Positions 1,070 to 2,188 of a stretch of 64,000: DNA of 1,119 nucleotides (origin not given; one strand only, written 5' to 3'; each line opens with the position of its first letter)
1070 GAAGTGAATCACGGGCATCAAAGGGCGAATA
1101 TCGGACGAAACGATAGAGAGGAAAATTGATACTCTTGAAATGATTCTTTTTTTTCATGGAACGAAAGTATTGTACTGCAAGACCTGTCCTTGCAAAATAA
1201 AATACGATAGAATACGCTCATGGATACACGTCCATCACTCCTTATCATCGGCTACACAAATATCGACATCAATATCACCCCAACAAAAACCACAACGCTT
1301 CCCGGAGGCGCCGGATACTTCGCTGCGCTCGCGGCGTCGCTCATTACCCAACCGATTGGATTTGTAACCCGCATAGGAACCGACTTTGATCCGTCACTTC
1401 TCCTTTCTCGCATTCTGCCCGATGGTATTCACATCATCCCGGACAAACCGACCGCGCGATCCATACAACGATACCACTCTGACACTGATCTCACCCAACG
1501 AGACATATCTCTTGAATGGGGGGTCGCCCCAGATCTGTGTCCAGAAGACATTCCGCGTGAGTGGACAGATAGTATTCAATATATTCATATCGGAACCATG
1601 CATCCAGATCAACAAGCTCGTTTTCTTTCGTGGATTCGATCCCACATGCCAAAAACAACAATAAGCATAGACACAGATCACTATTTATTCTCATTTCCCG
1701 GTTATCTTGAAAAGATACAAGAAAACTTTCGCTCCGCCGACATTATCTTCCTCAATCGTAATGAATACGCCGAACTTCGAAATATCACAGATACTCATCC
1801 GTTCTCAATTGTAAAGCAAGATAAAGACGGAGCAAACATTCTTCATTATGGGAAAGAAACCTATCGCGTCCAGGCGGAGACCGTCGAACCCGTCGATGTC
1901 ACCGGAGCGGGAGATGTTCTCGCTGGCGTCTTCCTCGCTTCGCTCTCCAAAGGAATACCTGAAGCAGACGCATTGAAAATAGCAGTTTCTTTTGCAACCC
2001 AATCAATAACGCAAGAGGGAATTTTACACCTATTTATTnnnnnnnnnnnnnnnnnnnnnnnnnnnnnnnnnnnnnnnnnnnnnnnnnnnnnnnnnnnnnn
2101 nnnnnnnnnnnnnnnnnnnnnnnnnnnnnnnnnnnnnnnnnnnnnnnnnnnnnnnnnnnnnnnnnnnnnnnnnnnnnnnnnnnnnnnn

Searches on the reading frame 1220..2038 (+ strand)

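Call 45: search_protein_families(library=pfam, proteins=[window:1220-2038:+], max_evalue=0.001)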
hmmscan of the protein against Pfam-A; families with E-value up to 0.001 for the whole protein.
window:1220-2038:+ (273 aa): 2 families
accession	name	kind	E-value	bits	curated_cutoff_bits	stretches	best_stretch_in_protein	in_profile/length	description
PF00294.29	PfkB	-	6.9e-23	81.9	25.8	1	7-267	4-294/302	pfkB family carbohydrate kinase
PF08543.17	Phos_pyr_kin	-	0.00016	21.6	27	1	201-265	170-234/246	Phosphomethylpyrimidine kinase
